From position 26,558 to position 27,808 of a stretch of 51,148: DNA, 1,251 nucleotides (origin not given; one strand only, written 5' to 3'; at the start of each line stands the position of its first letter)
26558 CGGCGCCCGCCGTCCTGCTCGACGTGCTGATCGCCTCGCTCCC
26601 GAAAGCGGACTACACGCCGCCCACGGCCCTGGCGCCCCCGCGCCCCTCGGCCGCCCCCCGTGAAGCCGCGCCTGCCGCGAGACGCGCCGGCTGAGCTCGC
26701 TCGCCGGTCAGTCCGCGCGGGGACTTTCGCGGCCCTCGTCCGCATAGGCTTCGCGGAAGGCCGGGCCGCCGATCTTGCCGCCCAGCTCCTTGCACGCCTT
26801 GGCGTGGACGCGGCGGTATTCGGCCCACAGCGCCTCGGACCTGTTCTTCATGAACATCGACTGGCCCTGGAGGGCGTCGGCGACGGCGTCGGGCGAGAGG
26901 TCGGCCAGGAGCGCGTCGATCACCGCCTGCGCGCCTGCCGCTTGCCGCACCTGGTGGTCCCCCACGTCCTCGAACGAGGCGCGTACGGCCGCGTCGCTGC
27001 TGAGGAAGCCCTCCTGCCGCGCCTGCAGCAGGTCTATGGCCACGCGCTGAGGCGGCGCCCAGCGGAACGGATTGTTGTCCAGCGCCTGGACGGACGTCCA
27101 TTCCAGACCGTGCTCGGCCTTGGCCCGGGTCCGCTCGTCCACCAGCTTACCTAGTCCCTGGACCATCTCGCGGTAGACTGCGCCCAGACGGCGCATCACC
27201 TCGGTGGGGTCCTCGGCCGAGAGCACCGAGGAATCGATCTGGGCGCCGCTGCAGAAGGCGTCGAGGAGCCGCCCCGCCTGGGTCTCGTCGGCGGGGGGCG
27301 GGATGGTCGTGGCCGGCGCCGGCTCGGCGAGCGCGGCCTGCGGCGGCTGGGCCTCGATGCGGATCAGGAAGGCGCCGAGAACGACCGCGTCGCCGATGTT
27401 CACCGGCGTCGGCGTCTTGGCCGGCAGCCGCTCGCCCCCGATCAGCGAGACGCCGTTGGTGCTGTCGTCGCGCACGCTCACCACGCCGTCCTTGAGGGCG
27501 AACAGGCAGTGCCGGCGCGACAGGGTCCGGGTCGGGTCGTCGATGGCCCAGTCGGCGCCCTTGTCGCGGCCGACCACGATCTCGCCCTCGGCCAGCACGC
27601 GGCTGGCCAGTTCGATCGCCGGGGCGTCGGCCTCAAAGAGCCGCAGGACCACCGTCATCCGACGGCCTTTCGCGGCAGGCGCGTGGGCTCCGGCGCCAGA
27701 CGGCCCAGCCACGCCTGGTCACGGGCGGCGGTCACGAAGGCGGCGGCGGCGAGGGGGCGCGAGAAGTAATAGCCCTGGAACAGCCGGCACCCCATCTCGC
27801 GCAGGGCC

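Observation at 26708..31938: T6SS-style TagH / Ser-Thr kinase / PP2C phosphorylation module with no T6SS, physically wired to a c-di-GMP phosphodiesterase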

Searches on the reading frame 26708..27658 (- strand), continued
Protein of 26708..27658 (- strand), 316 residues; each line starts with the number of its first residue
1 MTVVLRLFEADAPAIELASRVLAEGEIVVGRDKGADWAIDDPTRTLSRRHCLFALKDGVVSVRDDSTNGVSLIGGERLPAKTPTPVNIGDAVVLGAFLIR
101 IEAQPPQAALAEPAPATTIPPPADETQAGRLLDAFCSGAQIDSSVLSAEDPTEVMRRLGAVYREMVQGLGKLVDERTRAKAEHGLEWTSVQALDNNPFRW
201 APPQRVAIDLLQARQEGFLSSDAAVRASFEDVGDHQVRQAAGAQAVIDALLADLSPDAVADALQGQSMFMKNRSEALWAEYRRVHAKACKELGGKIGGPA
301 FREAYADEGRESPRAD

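Call 89: find_homologous_proteins(query=A5, max_evalue=1e-30)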
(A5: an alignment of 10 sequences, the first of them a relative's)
Query A5 (10 sequences) (330 aa, profile of the alignment): 642 proteins with E <= 1e-30 among 8000 candidates; the best 120 are listed.
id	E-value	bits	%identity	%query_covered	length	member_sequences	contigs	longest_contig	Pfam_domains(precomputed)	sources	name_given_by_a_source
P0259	2.2e-161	555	54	99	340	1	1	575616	PF00498.32,PF20232.4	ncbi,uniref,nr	ncbi:type VI secretion system-associated FHA domain protein TagH [Stakelama marina]|uniref:Type VI s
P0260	5.8e-159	547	63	98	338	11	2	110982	PF00498.32,PF20232.4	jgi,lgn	jgi:predicted component of type VI protein secretion system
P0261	3.8e-157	541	58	98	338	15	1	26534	PF00498.32,PF16697.11,PF20232.4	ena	-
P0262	8.8e-157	540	57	99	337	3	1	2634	PF00498.32,PF20232.4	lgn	-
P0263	2.0e-156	538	63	98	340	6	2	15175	PF00498.32,PF20232.4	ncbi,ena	-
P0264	3.5e-155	534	66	99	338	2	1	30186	PF00498.32,PF20232.4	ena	-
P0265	4.9e-155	534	60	99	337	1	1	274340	PF00498.32,PF20232.4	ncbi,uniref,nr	ncbi:type VI secretion system-associated FHA domain protein [Sphingomonas immobilis]|uniref:FHA doma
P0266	1.5e-154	532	54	99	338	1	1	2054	PF00498.32,PF20232.4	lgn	-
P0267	1.6e-154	532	66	99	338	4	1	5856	PF00498.32,PF20232.4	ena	-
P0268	1.7e-154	532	56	99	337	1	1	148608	PF20232.4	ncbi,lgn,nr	ncbi:MAG TPA: type VI secretion system-associated FHA domain protein TagH [Sphingomonas sp.]|nr:type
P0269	1.9e-154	532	65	99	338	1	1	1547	PF00498.32,PF20232.4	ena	-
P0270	2.5e-154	532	46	100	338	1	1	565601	PF00498.32,PF16697.11,PF20232.4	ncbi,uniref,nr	ncbi:type VI secretion system-associated FHA domain protein TagH [Sphingosinicella rhizophila]|unire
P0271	2.6e-154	531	64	99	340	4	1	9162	PF00498.32,PF20232.4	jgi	jgi:predicted component of type VI protein secretion system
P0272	2.8e-154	531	55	99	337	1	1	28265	PF00498.32,PF20232.4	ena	-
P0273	4.1e-154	531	65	99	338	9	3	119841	PF00498.32,PF20232.4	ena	-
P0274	4.5e-154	531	49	98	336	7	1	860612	PF20232.4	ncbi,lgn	ncbi:hypothetical protein TomMM35A_32300 [Sphingobium sp. TomMM35A]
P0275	9.5e-154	530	48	98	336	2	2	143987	PF20232.4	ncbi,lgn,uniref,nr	ncbi:FHA domain-containing protein [Sphingomonadales bacterium 56]|uniref:type VI secretion system-a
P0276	1.0e-153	530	66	99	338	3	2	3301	PF00498.32,PF20232.4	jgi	-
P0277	1.5e-153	529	66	99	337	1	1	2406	PF20232.4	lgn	-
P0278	6.8e-153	527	68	99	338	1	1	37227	PF20232.4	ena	-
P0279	9.2e-153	526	62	100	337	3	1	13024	PF00498.32,PF20232.4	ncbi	-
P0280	1.4e-152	526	54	99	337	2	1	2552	PF00498.32,PF20232.4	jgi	-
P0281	9.0e-152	523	66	99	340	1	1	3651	PF20232.4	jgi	jgi:predicted component of type VI protein secretion system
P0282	1.1e-151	523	64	99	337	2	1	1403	PF00498.32,PF20232.4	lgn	-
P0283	1.2e-151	523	49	98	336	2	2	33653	PF20232.4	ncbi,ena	-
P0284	2.5e-151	522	64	99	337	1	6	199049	PF00498.32,PF20232.4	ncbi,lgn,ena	-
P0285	3.3e-151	521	68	97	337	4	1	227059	PF20232.4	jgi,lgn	jgi:predicted component of type VI protein secretion system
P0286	4.2e-151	521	65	99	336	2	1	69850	PF00498.32,PF20232.4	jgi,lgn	jgi:predicted component of type VI protein secretion system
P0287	5.7e-151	520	65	99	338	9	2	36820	PF00498.32,PF20232.4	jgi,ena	-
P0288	6.6e-151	520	65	98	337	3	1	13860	PF00498.32,PF20232.4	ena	-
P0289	7.2e-151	520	66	99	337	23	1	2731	PF00498.32,PF20232.4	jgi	jgi:predicted component of type VI protein secretion system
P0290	7.7e-151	520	66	97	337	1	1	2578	PF00498.32,PF20232.4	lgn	-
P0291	1.1e-150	520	50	98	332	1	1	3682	PF00498.32,PF20232.4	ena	-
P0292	1.3e-150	519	67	99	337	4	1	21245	PF20232.4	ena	-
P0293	1.4e-150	519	66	99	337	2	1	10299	PF00498.32,PF20232.4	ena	-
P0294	1.4e-150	519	65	99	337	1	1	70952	PF20232.4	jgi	jgi:predicted component of type VI protein secretion system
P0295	1.5e-150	519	68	99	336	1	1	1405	PF00498.32,PF20232.4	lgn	-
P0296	1.5e-150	519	66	98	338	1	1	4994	PF00498.32,PF20232.4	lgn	-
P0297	1.6e-150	519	63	98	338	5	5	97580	PF00498.32,PF20232.4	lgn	-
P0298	1.7e-150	519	64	99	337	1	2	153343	PF00498.32,PF20232.4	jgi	jgi:predicted component of type VI protein secretion system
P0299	1.9e-150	519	65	99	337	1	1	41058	PF00498.32,PF20232.4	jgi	jgi:predicted component of type VI protein secretion system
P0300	1.9e-150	519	63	99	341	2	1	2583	PF00498.32,PF20232.4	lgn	-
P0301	2.2e-150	519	68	99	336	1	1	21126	PF00498.32,PF20232.4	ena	-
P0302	2.9e-150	518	66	99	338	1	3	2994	PF00498.32,PF20232.4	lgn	-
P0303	3.1e-150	518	66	97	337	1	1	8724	PF20232.4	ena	-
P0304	4.0e-150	518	68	99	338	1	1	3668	PF00498.32,PF20232.4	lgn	-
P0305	5.7e-150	517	68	99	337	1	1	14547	PF20232.4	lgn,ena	-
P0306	6.0e-150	517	66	99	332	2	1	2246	PF00498.32,PF20232.4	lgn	-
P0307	7.2e-150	517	66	99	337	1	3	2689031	PF00498.32,PF20232.4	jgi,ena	-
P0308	8.0e-150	517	64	99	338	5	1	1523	PF00498.32,PF16697.11,PF20232.4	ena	-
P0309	9.6e-150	516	67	99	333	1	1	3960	PF00498.32,PF20232.4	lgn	-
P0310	1.1e-149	516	69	99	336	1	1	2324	PF00498.32,PF20232.4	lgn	-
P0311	1.4e-149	516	62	99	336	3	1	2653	PF00498.32,PF20232.4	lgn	-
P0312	1.6e-149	516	68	97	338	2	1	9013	PF20232.4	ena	-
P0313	1.8e-149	516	65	98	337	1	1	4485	PF00498.32,PF20232.4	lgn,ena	-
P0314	2.6e-149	515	49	98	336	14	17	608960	PF20232.4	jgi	jgi:predicted component of type VI protein secretion system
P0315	2.6e-149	515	68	99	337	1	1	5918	PF00498.32,PF20232.4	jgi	jgi:predicted component of type VI protein secretion system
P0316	2.6e-149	515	64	99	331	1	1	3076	PF20232.4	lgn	-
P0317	2.9e-149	515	64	99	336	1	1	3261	PF20232.4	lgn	-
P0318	3.4e-149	515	67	99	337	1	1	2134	PF20232.4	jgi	-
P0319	3.4e-149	515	64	99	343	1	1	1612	PF20232.4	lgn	-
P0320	3.5e-149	515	65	99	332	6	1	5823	PF00498.32,PF20232.4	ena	-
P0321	4.6e-149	514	61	99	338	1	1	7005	PF00498.32,PF16697.11,PF20232.4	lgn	-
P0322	5.0e-149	514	63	99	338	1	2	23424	PF16697.11,PF20232.4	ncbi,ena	-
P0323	5.0e-149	514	58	96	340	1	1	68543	PF00498.32,PF20232.4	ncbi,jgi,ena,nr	ncbi:MAG: type VI secretion system-associated FHA domain protein TagH [Sphingomonadaceae bacterium]|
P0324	7.7e-149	513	68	99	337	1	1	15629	PF20232.4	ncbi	ncbi:MAG: type VI secretion system-associated FHA domain protein [Sphingomonas sp.]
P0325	8.2e-149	513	63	99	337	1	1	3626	PF20232.4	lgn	-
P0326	8.3e-149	513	66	99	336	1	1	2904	PF00498.32,PF20232.4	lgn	-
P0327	9.0e-149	513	60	98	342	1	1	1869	PF00498.32,PF20232.4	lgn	-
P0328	9.4e-149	513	67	99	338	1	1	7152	PF20232.4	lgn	-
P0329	9.4e-149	513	65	100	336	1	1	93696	PF20232.4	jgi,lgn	jgi:predicted component of type VI protein secretion system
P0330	1.2e-148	513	68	97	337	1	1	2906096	PF20232.4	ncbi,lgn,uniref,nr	ncbi:hypothetical protein M9980_11210 [Sphingomonas donggukensis]|uniref:FHA domain-containing prote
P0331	1.5e-148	513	65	99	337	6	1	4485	PF00498.32,PF20232.4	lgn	-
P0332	1.6e-148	512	67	99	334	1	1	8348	PF00498.32,PF20232.4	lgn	-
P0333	1.7e-148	512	67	99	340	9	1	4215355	PF20232.4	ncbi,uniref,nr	ncbi:type VI secretion system-associated FHA domain protein [Sphingomonas sp. PAMC 26617]|uniref:typ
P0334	1.7e-148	512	68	93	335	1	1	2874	PF20232.4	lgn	-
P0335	1.9e-148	512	62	100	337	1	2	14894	PF00498.32,PF20232.4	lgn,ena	-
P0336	2.1e-148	512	65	99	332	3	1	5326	PF00498.32,PF20232.4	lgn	-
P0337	2.2e-148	512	68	93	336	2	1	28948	PF00498.32,PF20232.4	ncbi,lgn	-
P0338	2.3e-148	512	63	99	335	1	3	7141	PF00498.32,PF20232.4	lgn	-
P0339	2.3e-148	512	67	99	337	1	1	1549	PF00498.32,PF20232.4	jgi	jgi:predicted component of type VI protein secretion system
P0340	2.3e-148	512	69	98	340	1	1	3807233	PF20232.4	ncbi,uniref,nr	ncbi:hypothetical protein M0208_08090 [Sphingomonas sp. SUN019]|uniref:type VI secretion system-asso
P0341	2.6e-148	512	67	99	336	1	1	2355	PF20232.4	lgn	-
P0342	3.3e-148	511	62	99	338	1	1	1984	PF00498.32,PF20232.4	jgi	jgi:predicted component of type VI protein secretion system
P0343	3.7e-148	511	66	98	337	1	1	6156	PF00498.32,PF20232.4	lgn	-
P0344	3.7e-148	511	66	99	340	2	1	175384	PF00498.32,PF20232.4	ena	-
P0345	3.9e-148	511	66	99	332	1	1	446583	PF20232.4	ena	-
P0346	4.0e-148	511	66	99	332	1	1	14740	PF20232.4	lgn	-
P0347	4.2e-148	511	57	99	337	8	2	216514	PF00498.32,PF20232.4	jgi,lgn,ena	-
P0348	5.4e-148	511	62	99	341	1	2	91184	PF20232.4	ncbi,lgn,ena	-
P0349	6.4e-148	510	91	100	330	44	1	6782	PF00498.32,PF20232.4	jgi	jgi:predicted component of type VI protein secretion system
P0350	7.7e-148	510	65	99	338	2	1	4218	PF00498.32,PF20232.4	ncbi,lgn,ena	-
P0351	7.8e-148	510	66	99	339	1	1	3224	PF00498.32,PF20232.4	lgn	-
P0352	8.1e-148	510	67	98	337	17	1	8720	PF20232.4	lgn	-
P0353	8.3e-148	510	65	99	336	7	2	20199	PF00498.32,PF20232.4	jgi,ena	jgi:predicted component of type VI protein secretion system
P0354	8.6e-148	510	61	100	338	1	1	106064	PF00498.32,PF20232.4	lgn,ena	-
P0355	8.8e-148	510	50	98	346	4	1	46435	PF00498.32,PF20232.4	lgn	-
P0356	9.3e-148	510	68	99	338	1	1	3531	PF20232.4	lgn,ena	-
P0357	1.0e-147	510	64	99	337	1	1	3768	PF00498.32,PF20232.4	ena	-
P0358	1.2e-147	510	68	99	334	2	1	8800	PF20232.4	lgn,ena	-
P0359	1.3e-147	509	64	99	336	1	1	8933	PF00498.32,PF20232.4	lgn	-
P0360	1.4e-147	509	66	97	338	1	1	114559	PF00498.32,PF20232.4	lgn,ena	-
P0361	2.3e-147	509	68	99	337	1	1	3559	PF20232.4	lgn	-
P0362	2.5e-147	509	65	100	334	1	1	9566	PF00498.32,PF20232.4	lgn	-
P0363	2.5e-147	509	66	99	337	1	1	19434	PF00498.32,PF20232.4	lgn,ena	-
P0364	3.6e-147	508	65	99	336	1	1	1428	PF00498.32,PF20232.4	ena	-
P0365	3.9e-147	508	65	99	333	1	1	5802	PF20232.4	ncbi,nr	ncbi:MAG: FHA domain-containing protein [Candidatus Eremiobacteraeota bacterium]|nr:FHA domain-conta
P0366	4.5e-147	508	49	98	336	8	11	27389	PF00498.32,PF20232.4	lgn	-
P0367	4.5e-147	508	63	99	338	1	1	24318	PF20232.4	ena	-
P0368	4.7e-147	508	66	99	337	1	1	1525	PF20232.4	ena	-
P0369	4.9e-147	508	65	99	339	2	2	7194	PF00498.32,PF20232.4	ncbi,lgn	-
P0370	5.0e-147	508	90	100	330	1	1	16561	PF00498.32,PF20232.4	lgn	-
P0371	5.2e-147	507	68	99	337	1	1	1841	PF20232.4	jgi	jgi:predicted component of type VI protein secretion system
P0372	5.4e-147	507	89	100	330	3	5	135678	PF00498.32,PF20232.4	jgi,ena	-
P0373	5.5e-147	507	66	99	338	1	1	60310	PF20232.4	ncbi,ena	-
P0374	5.8e-147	507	67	99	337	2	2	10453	PF00498.32,PF20232.4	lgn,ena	-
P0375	6.7e-147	507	88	100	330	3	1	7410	PF00498.32,PF20232.4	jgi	jgi:predicted component of type VI protein secretion system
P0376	7.9e-147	507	64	99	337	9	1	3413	PF20232.4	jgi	jgi:predicted component of type VI protein secretion system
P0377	8.3e-147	507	64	98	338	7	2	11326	PF20232.4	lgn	-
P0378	9.0e-147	507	66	100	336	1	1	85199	PF20232.4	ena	-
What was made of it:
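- The family is very common in Sphingomonas, with at least 642 protein clusters (call 89).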

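Call 92: search_protein_families(library=pfam, alignment_id=A6, max_evalue=0.001)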
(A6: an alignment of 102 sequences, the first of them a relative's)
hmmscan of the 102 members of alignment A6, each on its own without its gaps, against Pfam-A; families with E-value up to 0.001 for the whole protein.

A. member 1, L004:3778-5559:+ (593 aa): 5 families
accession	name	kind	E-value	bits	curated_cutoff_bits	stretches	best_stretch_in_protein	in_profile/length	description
PF00069.31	Pkinase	-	1.2e-48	166.3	31.7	1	8-260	1-252/263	Protein kinase domain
PF07714.23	PK_Tyr_Ser-Thr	-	4.9e-32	111.7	23.1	1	10-259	3-248/258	Protein tyrosine and serine/threonine kinase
PF00672.30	HAMP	-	7.1e-11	42.7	25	1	485-534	3-52/53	HAMP domain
PF01636.29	APH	-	2.5e-09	37.7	23.2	1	13-125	4-110/239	Phosphotransferase enzyme family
PF03109.22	ABC1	-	5.9e-05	22.8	22.9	1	81-168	143-228/244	ABC1 atypical kinase-like domain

B. families by the number of members that match (of 102 scanned): 17 families
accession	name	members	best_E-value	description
PF00069.31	Pkinase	60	4.9e-52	Protein kinase domain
PF07714.23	PK_Tyr_Ser-Thr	60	1.8e-36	Protein tyrosine and serine/threonine kinase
PF01636.29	APH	60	1.7e-10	Phosphotransferase enzyme family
PF00672.30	HAMP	59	9.7e-14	HAMP domain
PF03109.22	ABC1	56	4.1e-09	ABC1 atypical kinase-like domain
PF01476.26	LysM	41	1.7e-11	LysM domain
PF14559.12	TPR_19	39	1.7e-09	Tetratricopeptide repeat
PF13428.12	TPR_14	35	1.8e-10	Tetratricopeptide repeat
PF07719.23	TPR_2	26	1e-06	Tetratricopeptide repeat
PF17203.10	sCache_3_2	24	2.1e-08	Single cache domain 3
PF13432.12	TPR_16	20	1.1e-08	Tetratricopeptide repeat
PF06293.20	Kdo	6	4e-06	Lipopolysaccharide kinase (Kdo/WaaP) family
PF13414.12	TPR_11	6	9.3e-06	TPR repeat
PF13371.12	TPR_9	4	0.00015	Tetratricopeptide repeat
PF03739.19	LptF_LptG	1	0.00014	Lipopolysaccharide export system permease LptF/LptG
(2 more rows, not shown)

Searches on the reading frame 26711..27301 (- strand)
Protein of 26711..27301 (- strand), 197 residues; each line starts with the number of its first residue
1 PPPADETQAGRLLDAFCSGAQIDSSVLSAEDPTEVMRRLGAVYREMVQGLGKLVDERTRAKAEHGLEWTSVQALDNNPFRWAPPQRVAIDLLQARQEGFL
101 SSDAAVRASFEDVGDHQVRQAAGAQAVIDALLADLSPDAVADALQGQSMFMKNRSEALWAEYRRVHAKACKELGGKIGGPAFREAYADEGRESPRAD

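Call 52: predict_structure(alignment_id=A2)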
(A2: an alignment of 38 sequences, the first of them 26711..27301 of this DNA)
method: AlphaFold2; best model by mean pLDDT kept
length: 197 residues; sequences in the alignment: 38
mean_pLDDT: 87.4   pTM: 0.76
mean pLDDT of the five models: 87.4, 86.6, 85.6, 85.6, 84.8
residues with pLDDT >= 90: 131; 70-90: 42; 50-70: 23; < 50: 1
segments of 3 or more residues with pLDDT < 50: none
pLDDT, mean of each block of 10 residues (from residue 1): 74 95 96 96 96 93 81 72 91 80 89 91 94 97 84 89 96 85 87 52
secondary structure, 60 per line:
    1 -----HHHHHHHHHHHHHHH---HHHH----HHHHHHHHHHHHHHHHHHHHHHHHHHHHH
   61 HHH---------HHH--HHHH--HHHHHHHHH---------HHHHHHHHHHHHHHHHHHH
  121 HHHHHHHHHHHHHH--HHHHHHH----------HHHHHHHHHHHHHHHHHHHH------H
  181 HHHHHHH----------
elements in order: H6-20 H24-27 H32-63 H78-81 H84-92 H102-134 H137-143 H154-173 H180-187
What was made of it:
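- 26738..27280 (-): All-helical T6SS_FHA_C domain (residues 127-307), including invariant Thr188 in a loop just before the NNPF(R/K)W motif. AF2 model of residues 120-316: pLDDT 87.4, pTM 0.76 (call 52).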

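Call 55: fold_search(model_id=the predicted structure, library=pdb)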
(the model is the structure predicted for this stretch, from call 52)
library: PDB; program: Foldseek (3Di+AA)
matches with E <= 10: 89; with E <= 0.001: 0
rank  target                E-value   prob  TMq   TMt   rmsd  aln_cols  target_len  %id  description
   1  9ipt_B                2.2e+00  0.06  0.16  0.16  17.6       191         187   14  Crystal structure of a TetR family regulator AmvR from Acinetobacter baumannii with spermidine bound (released 2025-07-16)
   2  4ckl_A                2.3e+00  0.06  0.14  0.07  23.3       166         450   13  Structure of 55 kDa N-terminal domain of E. coli DNA gyrase A subunit with simocyclinone D8 bound (released 2014-03-12)
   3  3sog                  2.4e+00  0.09  0.20  0.20  24.3       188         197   12  Crystal structure of the BAR domain of human Amphiphysin, isoform 1 (released 2011-07-13)
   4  1buw_B                2.6e+00  0.03  0.11  0.13  22.0       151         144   15  CRYSTAL STRUCTURE OF S-NITROSO-NITROSYL HUMAN HEMOGLOBIN A (released 1998-09-16)
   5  4y21                  2.8e+00  0.06  0.19  0.09  20.4       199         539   12  Crystal Structure of Munc13-1 MUN domain (released 2015-06-10)
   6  1i4t_B                2.8e+00  0.06  0.17  0.19  26.2       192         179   13  CRYSTAL STRUCTURE ANALYSIS OF RAC1-GMPPNP IN COMPLEX WITH ARFAPTIN (released 2001-05-16)
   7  1wdz_A                2.9e+00  0.05  0.19  0.17  30.0       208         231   15  Crystal structure of RCB domain of IRSp53 (released 2005-06-07)
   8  5vju                  3.1e+00  0.06  0.18  0.18  21.5       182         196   15  De Novo Photosynthetic Reaction Center Protein Variant Equipped with His-Tyr H-bond, Heme B, and Cd(II) ions (released 2018-04-25)
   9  3whc_C                3.4e+00  0.05  0.18  0.19  20.7       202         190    9  Crystal structure of a transcriptional regulator FadR from Bacillus subtilis in complex with stearoyl-CoA (released 2014-03-19)
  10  4wjy_A                3.6e+00  0.06  0.20  0.12  21.2       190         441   11  Esherichia coli nitrite reductase NrfA H264N (released 2015-03-11)
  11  3g67_B                3.6e+00  0.04  0.17  0.16  35.7       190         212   12  Crystal Structure of a Soluble Chemoreceptor from Thermotoga maritima (released 2009-07-28)
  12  4mqg_B                3.6e+00  0.03  0.13  0.14  20.7       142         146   15  Structure of Carbonmonoxy Adult Hemoglobin Bristol-Alesha alphawtbetaV67M (released 2013-10-02)
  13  2b7h_B                3.8e+00  0.04  0.15  0.18  21.5       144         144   14  Hemoglobin from Cerdocyon thous, a canidae from Brazil, at 2.2 Angstroms resolution (released 2006-09-12)
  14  1kf9_D                3.8e+00  0.03  0.13  0.16  21.9       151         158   16  PHAGE DISPLAY DERIVED VARIANT OF HUMAN GROWTH HORMONE COMPLEXED WITH TWO COPIES OF THE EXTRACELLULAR DOMAIN OF ITS REC (released 2002-11-20)
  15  1y4v_B                3.8e+00  0.02  0.11  0.13  21.6       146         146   16  T-To-T(High) quaternary transitions in human hemoglobin: betaC93A deoxy low-salt (1 test set) (released 2004-12-07)
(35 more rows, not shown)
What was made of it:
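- The partner of the C-domain here is unknown (call 55).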
